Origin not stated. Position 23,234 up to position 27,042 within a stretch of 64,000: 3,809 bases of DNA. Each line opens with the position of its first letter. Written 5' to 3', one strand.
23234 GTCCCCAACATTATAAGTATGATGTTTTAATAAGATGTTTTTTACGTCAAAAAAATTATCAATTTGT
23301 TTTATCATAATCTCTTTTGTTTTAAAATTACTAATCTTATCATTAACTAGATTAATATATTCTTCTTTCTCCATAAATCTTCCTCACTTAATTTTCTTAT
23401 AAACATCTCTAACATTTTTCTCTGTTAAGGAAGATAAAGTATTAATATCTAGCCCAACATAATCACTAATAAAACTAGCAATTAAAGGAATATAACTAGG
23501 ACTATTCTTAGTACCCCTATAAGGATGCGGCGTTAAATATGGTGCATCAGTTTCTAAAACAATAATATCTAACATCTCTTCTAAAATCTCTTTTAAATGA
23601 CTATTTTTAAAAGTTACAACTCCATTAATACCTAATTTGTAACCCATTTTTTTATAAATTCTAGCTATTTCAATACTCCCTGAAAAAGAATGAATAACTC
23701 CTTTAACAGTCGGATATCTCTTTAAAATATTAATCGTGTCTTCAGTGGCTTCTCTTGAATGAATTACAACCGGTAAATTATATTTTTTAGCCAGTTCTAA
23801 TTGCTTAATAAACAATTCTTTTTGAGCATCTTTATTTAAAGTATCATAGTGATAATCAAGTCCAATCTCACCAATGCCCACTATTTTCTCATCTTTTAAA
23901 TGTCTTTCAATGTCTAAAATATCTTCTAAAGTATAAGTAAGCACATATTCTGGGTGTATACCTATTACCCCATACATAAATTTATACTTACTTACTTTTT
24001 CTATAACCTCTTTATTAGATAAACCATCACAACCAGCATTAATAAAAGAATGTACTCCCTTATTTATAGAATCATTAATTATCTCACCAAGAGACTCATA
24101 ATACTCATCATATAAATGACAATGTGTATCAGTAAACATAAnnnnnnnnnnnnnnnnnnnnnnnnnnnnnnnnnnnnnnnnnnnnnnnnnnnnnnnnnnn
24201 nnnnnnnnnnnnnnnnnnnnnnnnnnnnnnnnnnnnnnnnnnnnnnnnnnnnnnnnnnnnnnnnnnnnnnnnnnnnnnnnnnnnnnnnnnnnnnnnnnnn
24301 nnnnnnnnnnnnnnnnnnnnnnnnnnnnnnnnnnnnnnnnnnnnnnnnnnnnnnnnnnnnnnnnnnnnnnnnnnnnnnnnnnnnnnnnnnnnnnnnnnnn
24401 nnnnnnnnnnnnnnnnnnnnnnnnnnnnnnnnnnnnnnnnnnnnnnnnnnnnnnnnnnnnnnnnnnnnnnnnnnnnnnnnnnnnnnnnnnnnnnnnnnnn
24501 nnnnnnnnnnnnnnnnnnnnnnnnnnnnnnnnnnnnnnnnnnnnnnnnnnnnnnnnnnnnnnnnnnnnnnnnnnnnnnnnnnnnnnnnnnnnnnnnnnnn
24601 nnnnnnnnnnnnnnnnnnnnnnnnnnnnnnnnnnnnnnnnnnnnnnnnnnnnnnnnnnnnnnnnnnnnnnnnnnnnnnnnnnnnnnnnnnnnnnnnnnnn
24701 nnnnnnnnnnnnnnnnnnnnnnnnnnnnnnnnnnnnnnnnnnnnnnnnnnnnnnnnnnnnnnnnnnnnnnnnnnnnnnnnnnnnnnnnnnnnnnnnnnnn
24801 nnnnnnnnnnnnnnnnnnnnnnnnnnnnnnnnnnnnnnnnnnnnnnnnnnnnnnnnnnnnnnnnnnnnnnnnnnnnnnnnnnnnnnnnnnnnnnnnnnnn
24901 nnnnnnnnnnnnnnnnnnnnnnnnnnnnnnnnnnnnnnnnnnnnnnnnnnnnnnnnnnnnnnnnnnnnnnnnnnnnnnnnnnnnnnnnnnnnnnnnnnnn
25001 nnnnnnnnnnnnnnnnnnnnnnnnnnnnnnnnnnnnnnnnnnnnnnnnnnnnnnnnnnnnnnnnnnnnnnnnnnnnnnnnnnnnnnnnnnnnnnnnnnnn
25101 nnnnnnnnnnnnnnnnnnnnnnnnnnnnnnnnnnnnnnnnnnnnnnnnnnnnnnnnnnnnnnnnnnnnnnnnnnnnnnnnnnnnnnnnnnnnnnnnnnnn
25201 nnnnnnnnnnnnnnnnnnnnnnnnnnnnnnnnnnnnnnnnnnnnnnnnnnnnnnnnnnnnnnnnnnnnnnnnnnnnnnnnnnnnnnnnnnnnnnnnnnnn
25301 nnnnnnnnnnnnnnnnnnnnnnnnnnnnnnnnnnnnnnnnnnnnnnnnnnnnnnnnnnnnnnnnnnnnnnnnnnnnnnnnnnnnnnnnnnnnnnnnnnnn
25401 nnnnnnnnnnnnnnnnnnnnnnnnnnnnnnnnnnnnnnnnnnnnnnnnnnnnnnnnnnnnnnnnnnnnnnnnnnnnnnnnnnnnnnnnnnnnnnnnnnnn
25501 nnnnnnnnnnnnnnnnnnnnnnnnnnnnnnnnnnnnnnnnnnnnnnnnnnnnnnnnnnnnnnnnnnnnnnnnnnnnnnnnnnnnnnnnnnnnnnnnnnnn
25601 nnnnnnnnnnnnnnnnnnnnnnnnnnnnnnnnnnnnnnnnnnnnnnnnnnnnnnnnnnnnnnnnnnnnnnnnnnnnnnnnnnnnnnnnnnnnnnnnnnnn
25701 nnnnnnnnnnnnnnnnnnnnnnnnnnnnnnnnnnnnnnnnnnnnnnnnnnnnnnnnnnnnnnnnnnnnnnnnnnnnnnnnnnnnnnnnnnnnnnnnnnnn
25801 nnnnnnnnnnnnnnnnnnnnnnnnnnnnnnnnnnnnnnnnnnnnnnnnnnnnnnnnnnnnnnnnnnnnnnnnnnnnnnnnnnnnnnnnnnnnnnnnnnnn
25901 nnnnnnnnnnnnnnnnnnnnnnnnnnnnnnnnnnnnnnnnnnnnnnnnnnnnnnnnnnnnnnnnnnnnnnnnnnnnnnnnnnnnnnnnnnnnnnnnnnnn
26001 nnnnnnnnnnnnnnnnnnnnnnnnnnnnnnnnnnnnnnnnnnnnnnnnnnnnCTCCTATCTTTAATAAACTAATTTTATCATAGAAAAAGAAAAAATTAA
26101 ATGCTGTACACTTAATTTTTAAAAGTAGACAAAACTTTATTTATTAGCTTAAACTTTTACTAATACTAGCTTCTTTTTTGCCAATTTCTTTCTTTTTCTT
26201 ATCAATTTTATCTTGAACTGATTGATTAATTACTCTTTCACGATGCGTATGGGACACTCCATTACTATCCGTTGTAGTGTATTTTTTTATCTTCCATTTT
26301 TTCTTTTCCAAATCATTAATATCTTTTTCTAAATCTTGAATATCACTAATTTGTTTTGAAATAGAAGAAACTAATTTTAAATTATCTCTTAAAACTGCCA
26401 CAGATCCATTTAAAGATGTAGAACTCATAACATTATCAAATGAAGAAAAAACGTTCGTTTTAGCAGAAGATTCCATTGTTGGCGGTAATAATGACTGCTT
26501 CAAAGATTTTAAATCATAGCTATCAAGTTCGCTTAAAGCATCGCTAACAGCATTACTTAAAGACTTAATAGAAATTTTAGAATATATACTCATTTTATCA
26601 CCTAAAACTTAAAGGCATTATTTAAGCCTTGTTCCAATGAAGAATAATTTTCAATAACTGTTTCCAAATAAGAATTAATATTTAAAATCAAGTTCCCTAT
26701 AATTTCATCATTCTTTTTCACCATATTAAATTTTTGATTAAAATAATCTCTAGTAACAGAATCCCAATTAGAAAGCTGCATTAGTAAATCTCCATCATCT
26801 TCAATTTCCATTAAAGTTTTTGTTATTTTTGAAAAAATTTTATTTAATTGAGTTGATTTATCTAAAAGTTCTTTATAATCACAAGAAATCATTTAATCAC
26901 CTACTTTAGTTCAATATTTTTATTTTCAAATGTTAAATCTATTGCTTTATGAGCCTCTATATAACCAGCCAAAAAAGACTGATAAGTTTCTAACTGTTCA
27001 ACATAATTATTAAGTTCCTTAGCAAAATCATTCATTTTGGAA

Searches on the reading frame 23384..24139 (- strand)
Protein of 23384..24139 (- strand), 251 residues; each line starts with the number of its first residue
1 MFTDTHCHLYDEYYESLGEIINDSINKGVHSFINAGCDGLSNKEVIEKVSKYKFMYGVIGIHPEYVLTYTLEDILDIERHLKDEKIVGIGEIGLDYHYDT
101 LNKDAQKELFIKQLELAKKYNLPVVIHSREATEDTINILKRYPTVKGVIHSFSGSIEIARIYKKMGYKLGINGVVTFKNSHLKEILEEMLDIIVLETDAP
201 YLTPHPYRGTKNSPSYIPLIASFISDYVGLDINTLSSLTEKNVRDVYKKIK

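Call 19: search_protein_families(library=pfam, proteins=[window:23384-24139:-], max_evalue=0.001)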
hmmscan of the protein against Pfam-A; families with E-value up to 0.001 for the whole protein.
window:23384-24139:- (251 aa): 1 family
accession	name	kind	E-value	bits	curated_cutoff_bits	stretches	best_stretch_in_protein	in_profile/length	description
PF01026.27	TatD_DNase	-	5.2e-70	236.2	27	1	3-248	1-253/253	TatD related DNase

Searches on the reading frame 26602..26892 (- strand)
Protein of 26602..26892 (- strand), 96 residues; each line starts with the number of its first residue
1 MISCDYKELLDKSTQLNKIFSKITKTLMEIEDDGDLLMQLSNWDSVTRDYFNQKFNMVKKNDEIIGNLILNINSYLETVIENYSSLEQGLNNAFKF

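Call 5: search_protein_families(library=pfam, proteins=[window:26602-26892:-], max_evalue=0.01)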
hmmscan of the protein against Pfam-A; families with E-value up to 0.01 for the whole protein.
window:26602-26892:- (96 aa): 0 families

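Call 9: search_protein_families(library=ncbifam, proteins=[window:26602-26892:-], max_evalue=0.01)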
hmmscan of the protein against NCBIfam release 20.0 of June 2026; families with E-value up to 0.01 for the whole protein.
window:26602-26892:- (96 aa): 2 families
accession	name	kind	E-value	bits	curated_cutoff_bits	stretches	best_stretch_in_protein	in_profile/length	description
NF035934.1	ESAT6_2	subfamily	1.1e-06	28.7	100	1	5-92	6-91/96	pore-forming ESAT-6 family protein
TIGR03930.1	WXG100_ESAT6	subfamily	0.0068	16.6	44.85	1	1-89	1-87/90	WXG100 family type VII secretion target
